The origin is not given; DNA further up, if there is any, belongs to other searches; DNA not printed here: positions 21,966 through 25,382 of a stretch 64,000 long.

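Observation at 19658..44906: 25-kb Tn3-family transposon carrying a T6SS effector module, metal efflux and IS1071, inserted with an AATAT duplication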

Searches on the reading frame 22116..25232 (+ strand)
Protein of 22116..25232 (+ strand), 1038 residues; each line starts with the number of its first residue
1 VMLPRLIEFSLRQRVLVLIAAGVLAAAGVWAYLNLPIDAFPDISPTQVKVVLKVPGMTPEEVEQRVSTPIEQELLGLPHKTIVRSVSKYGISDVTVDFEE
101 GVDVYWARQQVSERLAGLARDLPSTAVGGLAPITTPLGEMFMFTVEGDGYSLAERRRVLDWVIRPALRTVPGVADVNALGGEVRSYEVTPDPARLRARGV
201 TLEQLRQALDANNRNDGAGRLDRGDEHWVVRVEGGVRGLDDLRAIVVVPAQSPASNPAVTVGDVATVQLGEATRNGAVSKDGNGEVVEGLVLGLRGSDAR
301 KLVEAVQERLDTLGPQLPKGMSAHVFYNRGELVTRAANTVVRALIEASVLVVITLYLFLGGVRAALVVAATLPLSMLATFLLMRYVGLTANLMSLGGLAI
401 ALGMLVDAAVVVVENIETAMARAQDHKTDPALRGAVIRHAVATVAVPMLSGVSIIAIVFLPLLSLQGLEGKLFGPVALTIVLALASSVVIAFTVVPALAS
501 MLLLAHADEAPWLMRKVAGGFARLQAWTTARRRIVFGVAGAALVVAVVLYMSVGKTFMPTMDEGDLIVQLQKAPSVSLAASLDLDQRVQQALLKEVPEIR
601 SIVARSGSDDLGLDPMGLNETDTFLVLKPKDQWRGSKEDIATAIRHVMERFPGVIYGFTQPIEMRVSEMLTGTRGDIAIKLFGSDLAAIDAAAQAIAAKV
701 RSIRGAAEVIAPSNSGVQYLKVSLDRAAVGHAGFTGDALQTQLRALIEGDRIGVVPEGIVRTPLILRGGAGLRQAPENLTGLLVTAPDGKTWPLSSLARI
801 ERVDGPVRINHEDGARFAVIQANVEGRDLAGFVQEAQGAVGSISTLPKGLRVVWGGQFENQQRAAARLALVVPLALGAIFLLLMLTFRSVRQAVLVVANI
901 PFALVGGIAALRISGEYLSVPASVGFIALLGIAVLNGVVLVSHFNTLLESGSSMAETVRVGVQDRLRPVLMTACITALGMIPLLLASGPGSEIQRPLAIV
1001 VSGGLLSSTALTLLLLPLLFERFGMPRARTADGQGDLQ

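Call 7: search_protein_families(library=pfam, proteins=[window:22116-25232:+], max_evalue=0.01)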
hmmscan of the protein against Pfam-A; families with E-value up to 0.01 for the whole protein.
window:22116-25232:+ (1038 aa): 2 families
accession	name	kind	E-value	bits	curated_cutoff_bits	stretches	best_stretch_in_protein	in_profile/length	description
PF00873.25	ACR_tran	-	6.1e-274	911.9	28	1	7-1021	2-1018/1021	AcrB/AcrD/AcrF family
PF03176.21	MMPL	-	0.00092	18.7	20.5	1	847-1024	120-303/333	MMPL family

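Call 48: search_solved_structures(query=window:22119-25232:+, max_evalue=1e-50)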
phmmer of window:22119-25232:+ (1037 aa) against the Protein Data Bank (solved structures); distinct sequences matched with E-value up to 1e-50: 80 (the best 60 are shown).
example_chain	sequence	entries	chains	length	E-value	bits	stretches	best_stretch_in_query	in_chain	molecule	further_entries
4k0e_A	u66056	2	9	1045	1.8e-184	618.7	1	1-1020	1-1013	Heavy metal cation tricomponent efflux pump ZneA(CzcA-like)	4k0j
3t51_A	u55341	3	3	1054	7.2e-168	563.8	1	4-1028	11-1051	Cation efflux system protein CusA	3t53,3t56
3k07_A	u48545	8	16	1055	7.2e-168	563.8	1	4-1028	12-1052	Cation efflux system protein cusA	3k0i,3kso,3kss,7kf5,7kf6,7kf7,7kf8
3ne5_A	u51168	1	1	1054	1e-167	563.3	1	5-1028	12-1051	Cation efflux system protein cusA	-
4dnr_A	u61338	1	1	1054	1.7e-167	562.6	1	4-1028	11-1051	Cation efflux system protein CusA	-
4dop_A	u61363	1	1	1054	5.6e-167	560.8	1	4-1028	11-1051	Cation efflux system protein CusA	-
4dnt_A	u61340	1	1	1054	1.2e-166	559.7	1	4-1028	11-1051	Cation efflux system protein CusA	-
9j3d_J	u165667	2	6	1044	1.7e-79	271.3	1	15-1020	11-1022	Efflux pump membrane transporter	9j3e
9e9f_B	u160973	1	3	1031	2e-78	267.7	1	11-1023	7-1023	Efflux pump membrane transporter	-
7m4p_A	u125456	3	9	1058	2.1e-78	267.7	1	7-1019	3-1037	Efflux pump membrane transporter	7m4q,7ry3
8z1u_A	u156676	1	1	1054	2.6e-78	267.3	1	11-1023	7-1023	Efflux pump membrane transporter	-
7b8p_A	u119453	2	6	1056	2.7e-77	264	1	7-1019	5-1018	Efflux pump membrane transporter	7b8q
6ows_A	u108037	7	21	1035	3.4e-77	263.7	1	7-1019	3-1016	Efflux pump membrane transporter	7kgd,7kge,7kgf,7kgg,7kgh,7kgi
9lyq_B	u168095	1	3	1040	1.2e-76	261.8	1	13-1022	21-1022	Multidrug resistance protein MdtB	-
5t0o_A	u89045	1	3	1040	1.4e-74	255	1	8-1019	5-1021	CmeB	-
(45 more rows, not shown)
